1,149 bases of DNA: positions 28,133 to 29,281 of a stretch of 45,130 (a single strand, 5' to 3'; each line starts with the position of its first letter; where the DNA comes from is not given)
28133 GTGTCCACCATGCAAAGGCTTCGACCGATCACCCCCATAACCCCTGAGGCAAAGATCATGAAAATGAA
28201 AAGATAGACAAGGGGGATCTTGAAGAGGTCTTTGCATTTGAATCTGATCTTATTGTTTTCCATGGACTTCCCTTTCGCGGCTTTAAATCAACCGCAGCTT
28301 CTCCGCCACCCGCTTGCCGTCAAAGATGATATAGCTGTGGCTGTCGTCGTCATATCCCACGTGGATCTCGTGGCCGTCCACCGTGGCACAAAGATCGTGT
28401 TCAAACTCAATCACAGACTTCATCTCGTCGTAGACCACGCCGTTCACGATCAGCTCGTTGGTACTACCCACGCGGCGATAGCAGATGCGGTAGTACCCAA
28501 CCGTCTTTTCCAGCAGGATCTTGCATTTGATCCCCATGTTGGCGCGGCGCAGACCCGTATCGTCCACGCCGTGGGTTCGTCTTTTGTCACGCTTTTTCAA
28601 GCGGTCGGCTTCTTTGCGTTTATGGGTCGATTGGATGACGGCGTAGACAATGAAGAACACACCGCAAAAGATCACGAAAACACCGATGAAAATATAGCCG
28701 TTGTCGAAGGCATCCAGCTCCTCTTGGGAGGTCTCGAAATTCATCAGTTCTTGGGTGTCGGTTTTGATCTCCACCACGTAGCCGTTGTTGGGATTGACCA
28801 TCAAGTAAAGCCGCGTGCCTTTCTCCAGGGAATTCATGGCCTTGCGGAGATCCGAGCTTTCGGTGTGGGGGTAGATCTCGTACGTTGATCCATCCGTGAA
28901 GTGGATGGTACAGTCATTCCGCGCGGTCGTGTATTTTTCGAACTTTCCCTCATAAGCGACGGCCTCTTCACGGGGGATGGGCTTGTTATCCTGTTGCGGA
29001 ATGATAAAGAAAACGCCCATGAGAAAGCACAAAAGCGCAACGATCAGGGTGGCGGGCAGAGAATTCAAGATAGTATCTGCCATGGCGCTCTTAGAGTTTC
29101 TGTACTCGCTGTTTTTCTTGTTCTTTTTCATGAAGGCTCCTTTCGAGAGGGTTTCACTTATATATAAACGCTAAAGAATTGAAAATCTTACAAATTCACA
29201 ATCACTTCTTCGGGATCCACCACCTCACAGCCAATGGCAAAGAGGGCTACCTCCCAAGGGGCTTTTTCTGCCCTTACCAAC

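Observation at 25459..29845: Six-gene cluster of uncharacterised membrane proteins (four divergent paralogs plus two larger proteins) directly downstream of flotillin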

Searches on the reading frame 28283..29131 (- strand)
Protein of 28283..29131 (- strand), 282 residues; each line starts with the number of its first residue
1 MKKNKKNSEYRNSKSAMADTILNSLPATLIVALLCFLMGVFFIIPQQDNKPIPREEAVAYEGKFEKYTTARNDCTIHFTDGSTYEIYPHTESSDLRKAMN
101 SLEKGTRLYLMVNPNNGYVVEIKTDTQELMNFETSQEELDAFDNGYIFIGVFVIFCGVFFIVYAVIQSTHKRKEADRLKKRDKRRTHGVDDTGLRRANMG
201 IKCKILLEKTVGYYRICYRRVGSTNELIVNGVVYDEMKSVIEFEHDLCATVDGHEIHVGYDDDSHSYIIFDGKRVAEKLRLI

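Call 3: search_protein_families(library=pfam, max_evalue=1, proteins=[window:28283-29131:-])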
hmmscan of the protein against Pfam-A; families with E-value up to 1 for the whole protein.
window:28283-29131:- (282 aa): 9 families
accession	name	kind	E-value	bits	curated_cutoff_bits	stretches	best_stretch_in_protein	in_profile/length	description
PF13273.12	DUF4064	-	0.002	18.8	32.1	1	126-169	36-83/102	Protein of unknown function (DUF4064)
PF06024.17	Orf78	-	0.012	16.4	29.4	0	3-50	46-93/101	Orf78 (ac78)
PF14610.12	Psg1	-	0.017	15.4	30.1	1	102-173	115-183/186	Ykl077w/Psg1 (Pma1 Stabilization in Golgi)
PF25184.1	YxzE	-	0.019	16.4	40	1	148-179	4-34/65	YxzE-like putative bacteriocin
PF14093.11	DUF4271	-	0.022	15.1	29.7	0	7-49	32-73/206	Domain of unknown function (DUF4271)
PF20153.4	DUF6535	-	0.029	14.7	23.9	1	10-42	141-173/177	Family of unknown function (DUF6535)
PF13903.11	Claudin_2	-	0.04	14.1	29.1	0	142-170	90-118/192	PMP-22/EMP/MP20/Claudin tight junction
PF20088.4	DUF6480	-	0.089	13.1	25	1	145-165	55-75/78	Family of unknown function (DUF6480)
PF09777.14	OSTMP1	-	0.12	12.2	25.8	1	63-177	109-228/240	Osteopetrosis-associated transmembrane protein 1 precursor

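Call 4: search_protein_families(library=ncbifam, max_evalue=1, proteins=[window:28283-29131:-])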
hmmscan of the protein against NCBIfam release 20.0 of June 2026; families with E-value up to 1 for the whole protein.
window:28283-29131:- (282 aa): 6 families
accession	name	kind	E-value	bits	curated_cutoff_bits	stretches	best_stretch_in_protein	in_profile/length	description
NF045849.1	ICE_MMCAP2_0565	equivalog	0.034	13.8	40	1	145-183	13-51/80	Mbov_0395 family pilin-like conjugal transfer protein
NF047566.1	SE1626_fam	equivalog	0.062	13.1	70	0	151-174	7-30/55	SE1626 family protein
NF002281.0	PRK01209.2-5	equivalog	0.088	12.1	273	0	14-42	196-223/311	cobalamin biosynthesis protein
NF047761.1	LBF_4227_fam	equivalog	0.098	13.2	75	0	146-178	40-72/96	LBF_4227 family protein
TIGR00304.2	TIGR00304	equivalog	0.11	12.4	33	1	147-174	2-29/76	TIGR00304 family membrane protein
NF045939.1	MHJ_0274_fam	hypoth_equivalog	0.12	12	80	1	146-184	4-42/165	MHJ_0274 family protein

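Call 25: find_homologous_proteins(query=window:28283-29131:-, max_evalue=0.001)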
Query window:28283-29131:- (282 aa): 162 proteins with E <= 0.001 among 529 candidates; the best 120 are listed.
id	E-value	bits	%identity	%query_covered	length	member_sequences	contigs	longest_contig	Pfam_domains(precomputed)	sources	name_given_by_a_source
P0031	1.5e-187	639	100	100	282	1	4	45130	-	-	-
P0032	3.2e-154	530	82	100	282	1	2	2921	-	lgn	-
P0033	2.8e-138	478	74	100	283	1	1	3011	-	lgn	-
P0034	5.7e-135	467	73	100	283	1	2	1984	-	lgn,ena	-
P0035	1.9e-99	350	57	99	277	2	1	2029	-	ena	-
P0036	8.5e-99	348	57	95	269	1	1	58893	-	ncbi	-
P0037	6.5e-98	345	57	100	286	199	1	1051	-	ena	-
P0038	1.7e-97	344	55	100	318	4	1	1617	-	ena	-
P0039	3.8e-97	343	56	96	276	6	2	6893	-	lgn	-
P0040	8.1e-97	342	56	96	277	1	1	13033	-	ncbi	-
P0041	1.5e-96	341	56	99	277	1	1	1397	-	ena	-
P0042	1.5e-96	341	58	93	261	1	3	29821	-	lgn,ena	-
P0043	2.4e-96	340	55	95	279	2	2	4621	-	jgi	-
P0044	2.7e-96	340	58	93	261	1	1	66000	-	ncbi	-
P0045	4.0e-96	339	57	100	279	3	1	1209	-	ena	-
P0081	2.3e-90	321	54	95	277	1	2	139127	-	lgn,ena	-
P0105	8.9e-86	306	52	93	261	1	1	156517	-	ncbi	-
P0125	1.3e-80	289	51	100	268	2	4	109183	-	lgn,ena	-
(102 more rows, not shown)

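Call 26: find_encoding_contigs(protein=P0105, flank=8000, max_places=2)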
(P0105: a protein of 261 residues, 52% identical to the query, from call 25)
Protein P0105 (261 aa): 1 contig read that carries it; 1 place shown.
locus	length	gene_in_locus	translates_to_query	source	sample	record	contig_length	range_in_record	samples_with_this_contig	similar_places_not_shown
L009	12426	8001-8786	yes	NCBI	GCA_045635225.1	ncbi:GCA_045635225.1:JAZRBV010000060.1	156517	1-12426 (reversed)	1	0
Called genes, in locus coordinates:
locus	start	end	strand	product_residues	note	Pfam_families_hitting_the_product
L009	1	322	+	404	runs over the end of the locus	PF00376:MerR (faint), PF13411:MerR_1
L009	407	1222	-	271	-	PF10114:PocR, PF12833:HTH_18, PF00165:HTH_AraC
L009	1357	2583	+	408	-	PF00890:FAD_binding_2 (weak), PF01134:GIDA (faint), PF01266:DAO (weak), PF12831:FAD_oxidored, PF13450:NAD_binding_8 (weak)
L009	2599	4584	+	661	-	-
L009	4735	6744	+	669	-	PF01554:MatE, PF13189:Cytidylate_kin2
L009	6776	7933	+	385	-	PF01979:Amidohydro_1, PF07969:Amidohydro_3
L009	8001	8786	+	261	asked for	-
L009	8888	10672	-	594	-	PF00754:F5_F8_type_C (weak)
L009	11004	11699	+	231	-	PF02308:MgtC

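Call 27: find_encoding_contigs(protein=P0081, flank=8000, max_places=2)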
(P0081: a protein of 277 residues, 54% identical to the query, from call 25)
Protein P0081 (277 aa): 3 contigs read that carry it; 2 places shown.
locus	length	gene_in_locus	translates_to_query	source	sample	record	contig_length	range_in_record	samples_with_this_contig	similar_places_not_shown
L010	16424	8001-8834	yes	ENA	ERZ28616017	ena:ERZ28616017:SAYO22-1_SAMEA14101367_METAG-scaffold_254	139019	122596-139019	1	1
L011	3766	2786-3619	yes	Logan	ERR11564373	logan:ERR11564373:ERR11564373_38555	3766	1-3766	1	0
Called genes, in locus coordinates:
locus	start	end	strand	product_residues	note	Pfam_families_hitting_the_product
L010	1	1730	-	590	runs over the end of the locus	PF05833:NFACT_N, PF05670:NFACT-R_1, PF18297:NFACT-R_2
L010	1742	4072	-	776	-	PF22666:Glyco_hydro_2_N2, PF02837:Glyco_hydro_2_N, PF00703:Glyco_hydro_2, PF02836:Glyco_hydro_2_C, PF16355:DUF4982, PF18565:Glyco_hydro2_C5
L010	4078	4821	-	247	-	PF01784:DUF34_NIF3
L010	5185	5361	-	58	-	-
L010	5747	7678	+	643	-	-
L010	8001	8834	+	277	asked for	-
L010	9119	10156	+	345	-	PF01381:HTH_3, PF12844:HTH_19 (weak), PF13560:HTH_31 (faint), PF01663:Phosphodiest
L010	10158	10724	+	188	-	PF00300:His_Phos_1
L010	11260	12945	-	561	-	PF07944:Beta-AFase-like_GH127_cat (weak)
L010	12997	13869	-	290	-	PF00892:EamA (weak)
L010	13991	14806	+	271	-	PF02311:AraC_binding, PF07883:Cupin_2 (weak), PF12833:HTH_18, PF00165:HTH_AraC (weak)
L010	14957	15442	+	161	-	-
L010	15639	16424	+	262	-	?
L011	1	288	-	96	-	?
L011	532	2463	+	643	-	-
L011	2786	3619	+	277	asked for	-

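Call 28: find_encoding_contigs(protein=P0125, flank=8000, max_places=2)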
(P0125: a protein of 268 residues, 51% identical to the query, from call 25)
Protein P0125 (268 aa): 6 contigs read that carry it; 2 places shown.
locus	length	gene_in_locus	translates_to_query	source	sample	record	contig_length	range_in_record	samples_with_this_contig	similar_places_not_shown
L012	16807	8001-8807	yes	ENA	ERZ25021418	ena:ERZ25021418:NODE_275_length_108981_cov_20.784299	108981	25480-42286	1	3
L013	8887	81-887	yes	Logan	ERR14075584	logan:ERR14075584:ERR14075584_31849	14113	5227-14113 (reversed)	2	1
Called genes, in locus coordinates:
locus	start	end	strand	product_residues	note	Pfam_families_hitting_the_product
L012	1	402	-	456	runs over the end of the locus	PF08245:Mur_ligase_M, PF02875:Mur_ligase_C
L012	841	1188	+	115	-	PF05635:23S_rRNA_IVP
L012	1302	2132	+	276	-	-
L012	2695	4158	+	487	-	-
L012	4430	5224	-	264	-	PF02311:AraC_binding, PF07883:Cupin_2, PF00165:HTH_AraC (weak), PF12833:HTH_18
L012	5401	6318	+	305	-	PF00701:DHDPS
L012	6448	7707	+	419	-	-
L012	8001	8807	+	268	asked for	-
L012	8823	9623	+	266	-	PF00795:CN_hydrolase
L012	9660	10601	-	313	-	PF13228:DUF4037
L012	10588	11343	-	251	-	PF13374:TPR_10 (faint), PF13424:TPR_12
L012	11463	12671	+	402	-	PF07690:MFS_1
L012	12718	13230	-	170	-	PF10688:Imp-YgjV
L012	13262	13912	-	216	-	PF16161:DUF4867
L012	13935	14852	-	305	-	PF00890:FAD_binding_2, PF01266:DAO (weak), PF01946:Thi4 (weak), PF03486:HI0933_like (weak), PF07992:Pyr_redox_2, PF12831:FAD_oxidored, PF13738:Pyr_redox_3, PF00070:Pyr_redox, +3 more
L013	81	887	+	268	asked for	-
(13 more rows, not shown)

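Call 39: predict_structure(alignment_id=A3)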
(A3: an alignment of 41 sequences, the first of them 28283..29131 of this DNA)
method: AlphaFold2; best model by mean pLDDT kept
length: 282 residues; sequences in the alignment: 41
mean_pLDDT: 90.8   pTM: 0.72
mean pLDDT of the five models: 90.8, 89.2, 88.8, 88.5, 88.4
residues with pLDDT >= 90: 206; 70-90: 61; 50-70: 4; < 50: 11
segments of 3 or more residues with pLDDT < 50: 1-11
pLDDT, mean of each block of 10 residues (from residue 1): 43 67 90 96 88 96 97 95 94 95 98 95 97 93 90 96 90 90 85 94 96 97 96 93 91 96 94 95 74
secondary structure, 60 per line:
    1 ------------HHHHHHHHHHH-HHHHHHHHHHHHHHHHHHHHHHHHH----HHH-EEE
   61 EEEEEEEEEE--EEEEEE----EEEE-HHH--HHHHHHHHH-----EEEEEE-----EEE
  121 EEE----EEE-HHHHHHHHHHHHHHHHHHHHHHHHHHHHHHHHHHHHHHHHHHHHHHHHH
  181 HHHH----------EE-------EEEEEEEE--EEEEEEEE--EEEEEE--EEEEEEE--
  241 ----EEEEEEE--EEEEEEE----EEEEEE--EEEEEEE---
elements in order: H13-23 H25-49 E58-70 E73-78 E83-86 H93-101 E107-112 E118-123 E128-130 H132-184 E204-211 E214-221 E224-229 E232-238 E245-251 E254-260 E265-270 E273-279
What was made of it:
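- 28283..29131 (-): P5, 282 aa: TM1, OB-like barrel, long helix containing TM2, then a conserved eight-strand C-terminal domain (family B). AF2 pLDDT 90.8 (call 39).
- On NfeD (flotillin/SPFH operon partner): The OB-like barrel of P5 lies between two TM helices, not at the C-terminus (call 39).
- Closest known: DUF3592-type proteins. Same: The N-terminal half of P5 has the same helix-barrel-helix layout (call 39).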

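Call 45: fold_search(model_id=the predicted structure, library=pdb)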
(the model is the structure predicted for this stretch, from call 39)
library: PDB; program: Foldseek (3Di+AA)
matches with E <= 10: 1046; with E <= 0.001: 0
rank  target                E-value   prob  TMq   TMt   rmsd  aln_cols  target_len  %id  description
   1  6c00_MODEL_1_A        8.4e-03  0.99  0.16  0.46   4.9        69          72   12  Solution structure of translation initiation factor 1 from Clostridium difficile (released 2019-01-16)
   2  4yd8_B                8.9e-03  0.38  0.16  0.14  28.6       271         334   11  Bardet-Biedl Syndrome 9 Protein (aa1-407), Homo sapiens (released 2015-06-24)
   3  4xb0_A                8.9e-03  0.15  0.11  0.13  32.9       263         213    9  Structure of the Plk2 polo-box domain (released 2015-05-06)
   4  3prw                  2.6e-02  0.35  0.13  0.11  30.1       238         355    7  Crystal structure of the lipoprotein BamB (released 2011-01-19)
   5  3q7m                  2.6e-02  0.28  0.13  0.11  29.9       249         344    7  The crystal structure of BamB from the BAM complex in spacegroup I222 (released 2011-02-09)
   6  4q66_D                2.8e-02  0.30  0.17  0.23  16.9       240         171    9  Structure of Exomer bound to Arf1. (released 2014-09-17)
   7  4q66_A                2.9e-02  0.33  0.17  0.19  14.5       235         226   10  Structure of Exomer bound to Arf1. (released 2014-09-17)
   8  3q54                  3.3e-02  0.23  0.12  0.10  30.0       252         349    8  Crystal structure of Escherichia coli BamB (released 2012-05-09)
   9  5xob                  3.9e-02  1.00  0.20  0.14   5.6        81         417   11  Crystal structure of apo TiaS (tRNAIle2 agmatidine synthetase) (released 2018-08-29)
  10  9h9h_X                3.9e-02  0.97  0.16  0.46   4.8        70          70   13  Complex 1 30S-IF1-IF2-IF3-GE81112 (released 2025-08-06)
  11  6wnx_G                3.9e-02  0.21  0.13  0.10  28.8       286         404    4  FBXW11-SKP1 in complex with a pSer33/pSer37 Beta-Catenin peptide (released 2020-05-06)
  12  2yh3                  4.1e-02  0.15  0.13  0.10  29.2       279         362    8  The structure of BamB from E. coli (released 2011-05-25)
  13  3q7o                  4.3e-02  0.21  0.13  0.11  29.6       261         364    7  The crystal structure of BamB from the BAM complex in spacegroup P213 (released 2011-02-09)
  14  4gn5_A                4.5e-02  0.99  0.20  0.43   7.0        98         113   12  OBody AM3L15 bound to hen egg-white lysozyme (released 2013-08-21)
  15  3i4o_A                4.5e-02  0.97  0.16  0.46   4.6        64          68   14  Crystal Structure of Translation Initiation Factor 1 from Mycobacterium tuberculosis (released 2010-02-23)
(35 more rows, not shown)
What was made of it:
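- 28283..29131 (-): Foldseek domain-level hits are OB folds such as IF1, TiaS and OBody, with probability 0.97-1.0 and E about 0.01-0.1 (call 45).
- P5 contains an OB-like barrel, which is the NfeD fold type (calls 39, 45).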

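Call 55: search_protein_families(library=padloc, max_evalue=0.1, proteins=[window:28283-29131:-])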
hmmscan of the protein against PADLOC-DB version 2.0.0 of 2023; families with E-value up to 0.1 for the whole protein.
window:28283-29131:- (282 aa): 1 family
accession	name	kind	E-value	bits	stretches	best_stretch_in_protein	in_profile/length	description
PDLC00707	Effector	-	0.027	11.6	1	120-173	46-100/370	2TM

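Call 56: search_protein_families(library=phrogs, max_evalue=0.1, proteins=[window:28283-29131:-])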
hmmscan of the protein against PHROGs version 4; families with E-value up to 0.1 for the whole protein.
window:28283-29131:- (282 aa): 1 family
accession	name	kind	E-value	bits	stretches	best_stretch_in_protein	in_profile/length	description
phrog_20669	-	unknown function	0.044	14.6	1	4-54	36-84/162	-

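Call 59: search_solved_structures(query=A3, max_evalue=10)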
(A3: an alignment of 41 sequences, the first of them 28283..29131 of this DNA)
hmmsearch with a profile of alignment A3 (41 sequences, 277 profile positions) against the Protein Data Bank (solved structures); distinct sequences matched with E-value up to 10: 17.
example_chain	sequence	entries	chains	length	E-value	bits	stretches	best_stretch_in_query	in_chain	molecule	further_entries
8onw_A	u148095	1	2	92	0.066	15.7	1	178-239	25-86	PRC-barrel domain-containing protein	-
8qzo_A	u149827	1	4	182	0.11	15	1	178-240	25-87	PRC-barrel domain-containing protein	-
9qs6_B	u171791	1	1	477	0.18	14.2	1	119-180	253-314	Isoform 2 of Multiple epidermal growth factor-like domains protein 8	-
7y1q_A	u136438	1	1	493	0.32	13.4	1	136-187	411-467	Monocarboxylate transporter 1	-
9qty_B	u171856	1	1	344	0.57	12.6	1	119-180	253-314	Isoform 2 of Multiple epidermal growth factor-like domains protein 8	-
7da5_A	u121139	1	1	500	0.67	12.4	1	136-181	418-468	Monocarboxylate transporter 1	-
6lyy_A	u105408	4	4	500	0.67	12.4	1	136-181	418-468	Monocarboxylate transporter 1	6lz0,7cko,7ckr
7yr5_A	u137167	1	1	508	0.69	12.3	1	136-181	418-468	Monocarboxylate transporter 1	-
8onw_D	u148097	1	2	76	0.8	12.1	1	177-224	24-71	PRC-barrel domain-containing protein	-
8b9z_Z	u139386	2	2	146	0.81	12.1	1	136-191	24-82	NADH dehydrogenase [ubiquinone] 1 alpha subcomplex subunit 13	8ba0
9l0b_A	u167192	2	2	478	0.88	12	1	136-183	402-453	Monocarboxylate transporter 2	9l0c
7bp3_A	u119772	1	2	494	0.91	11.9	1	136-183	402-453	Monocarboxylate transporter 2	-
4bd3_A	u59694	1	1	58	0.91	11.9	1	51-82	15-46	PHD FINGER PROTEIN 19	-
8esw_AO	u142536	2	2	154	0.91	11.9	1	136-191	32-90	NADH dehydrogenase [ubiquinone] 1 alpha subcomplex subunit 13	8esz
9qqs_B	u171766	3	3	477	0.95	11.9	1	119-180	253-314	Isoform 2 of Multiple epidermal growth factor-like domains protein 8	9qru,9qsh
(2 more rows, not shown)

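Call 61: search_protein_families(library=pfam, alignment_id=A3, max_evalue=10)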
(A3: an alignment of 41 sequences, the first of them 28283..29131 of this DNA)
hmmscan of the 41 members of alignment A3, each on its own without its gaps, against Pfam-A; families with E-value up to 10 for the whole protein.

A. member 1, window:28283-29131:- (282 aa): 9 families
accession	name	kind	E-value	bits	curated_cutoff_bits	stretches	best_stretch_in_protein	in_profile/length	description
PF13273.12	DUF4064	-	0.002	18.8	32.1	1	126-169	36-83/102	Protein of unknown function (DUF4064)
PF06024.17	Orf78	-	0.012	16.4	29.4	1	3-50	46-93/101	Orf78 (ac78)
PF14610.12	Psg1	-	0.017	15.4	30.1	1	102-173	115-183/186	Ykl077w/Psg1 (Pma1 Stabilization in Golgi)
PF25184.1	YxzE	-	0.019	16.4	40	1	148-179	4-34/65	YxzE-like putative bacteriocin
PF14093.11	DUF4271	-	0.022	15.1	29.7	1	7-49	32-73/206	Domain of unknown function (DUF4271)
PF20153.4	DUF6535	-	0.029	14.7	23.9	1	10-42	141-173/177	Family of unknown function (DUF6535)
PF13903.11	Claudin_2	-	0.04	14.1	29.1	1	142-170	90-118/192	PMP-22/EMP/MP20/Claudin tight junction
PF20088.4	DUF6480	-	0.089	13.1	25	1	145-165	55-75/78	Family of unknown function (DUF6480)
PF09777.14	OSTMP1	-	0.12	12.2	25.8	1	63-177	109-228/240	Osteopetrosis-associated transmembrane protein 1 precursor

B. families by the number of members that match (of 41 scanned): 85 families (the first 25 are shown)
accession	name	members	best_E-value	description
PF25184.1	YxzE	11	0.0094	YxzE-like putative bacteriocin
PF12158.14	DUF3592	11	0.015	Domain of unknown function (DUF3592)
PF13273.12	DUF4064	10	0.00016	Protein of unknown function (DUF4064)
PF03729.18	DUF308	8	0.0032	Short repeat of unknown function (DUF308)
PF14504.11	CAP_assoc_N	5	0.00077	CAP-associated N-terminal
PF06305.16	LapA_dom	5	0.084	Lipopolysaccharide assembly protein A domain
PF06480.20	FtsH_ext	4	0.0016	FtsH Extracellular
PF02699.20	YajC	4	0.017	Preprotein translocase subunit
PF09534.15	Trp_oprn_chp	4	0.031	Tryptophan-associated transmembrane protein (Trp_oprn_chp)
PF20712.2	CyanoTRADDas_TM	4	0.034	Cyanobacterial TRADD-N associated 2-Transmembrane domain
PF16753.10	Tipalpha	4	0.048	TNF-alpha-Inducing protein of Helicobacter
PF01810.24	LysE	3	0.0017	LysE type translocator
PF16101.10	PRIMA1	3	0.0067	Proline-rich membrane anchor 1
PF18303.6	Saf_2TM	3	0.0072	SAVED-fused 2TM effector domain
PF11765.13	Hyphal_reg_CWP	3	0.0092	Hyphally regulated cell wall protein N-terminal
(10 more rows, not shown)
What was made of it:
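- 28283..29131 (-): Weak DUF3592 matches in 11 of 41 relatives (call 61).
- Closest known: DUF3592-type proteins. Same: Eleven of 41 relatives give weak DUF3592 matches (call 61).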

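Call 79: search_dna_similar(query=window:28283-29131:-, collection=plasmids, mode=protein, max_evalue=0.001, max_rows=8)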
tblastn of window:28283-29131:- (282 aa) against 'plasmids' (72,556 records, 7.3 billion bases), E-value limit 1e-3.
No match.

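Call 80: search_dna_similar(query=window:28283-29131:-, collection=phages, mode=protein, max_evalue=0.001, max_rows=8)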
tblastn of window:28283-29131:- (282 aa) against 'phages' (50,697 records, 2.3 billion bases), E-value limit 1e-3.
No match.

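Call 88: fold_search(model_id=the predicted structure, library=viral)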
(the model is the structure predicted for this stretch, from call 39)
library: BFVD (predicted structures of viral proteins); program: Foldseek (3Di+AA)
matches with E <= 10: 947; with E <= 0.001: 0
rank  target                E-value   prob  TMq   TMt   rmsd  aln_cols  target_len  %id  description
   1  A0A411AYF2            3.9e-03  1.00  0.24  0.34  10.7       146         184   11  Uncharacterized protein [Mycobacterium phage RedRaider77]
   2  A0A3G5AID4            5.3e-03  0.94  0.22  0.27  15.2       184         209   14  Uncharacterized protein [Sylvanvirus sp.]
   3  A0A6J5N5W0            6.6e-03  0.38  0.15  0.06  26.1       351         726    6  Concanavalin A-like lectin/glucanases superfamily [uncultured Caudovirales phage]
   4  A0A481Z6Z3            7.8e-03  1.00  0.25  0.42  13.2       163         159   15  Uncharacterized protein [Pithovirus LCPAC302]
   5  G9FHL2                7.8e-03  0.23  0.14  0.07  19.3       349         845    9  Putative tail protein [Rhodococcus phage RGL3]
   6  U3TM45                8.2e-03  0.51  0.11  0.06  26.8       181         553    9  Putative tail fiber protein [Ralstonia phage RSB3]
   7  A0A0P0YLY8            8.7e-03  0.97  0.25  0.34   8.4       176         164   11  (no name in the UniProt tables at hand)
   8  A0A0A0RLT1            1.0e-02  0.41  0.18  0.14  20.8       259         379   11  (no name in the UniProt tables at hand)
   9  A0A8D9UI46            1.3e-02  0.38  0.15  0.14  29.2       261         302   10  (no name in the UniProt tables at hand)
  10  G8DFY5                1.4e-02  0.72  0.18  0.23  13.2       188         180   12  (no name in the UniProt tables at hand)
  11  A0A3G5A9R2            1.4e-02  0.28  0.14  0.10  27.1       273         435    8  Uncharacterized protein [Hyperionvirus sp.]
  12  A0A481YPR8            1.6e-02  0.97  0.20  0.37   9.9       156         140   15  Uncharacterized protein [Pithovirus LCDPAC02]
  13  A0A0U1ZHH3            1.6e-02  0.21  0.13  0.06  25.6       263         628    9  Putative tail fiber protein [Ralstonia phage phiITL-1]
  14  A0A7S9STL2            1.8e-02  0.84  0.18  0.14  25.1       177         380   11  S1 motif domain-containing protein [Virus NIOZ-UU157]
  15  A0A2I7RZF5            2.0e-02  0.21  0.14  0.08  15.9       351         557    9  Concanavalin A-like lectin/glucanase domain protein [Vibrio phage 1.261.O._10N.286.51.A7]
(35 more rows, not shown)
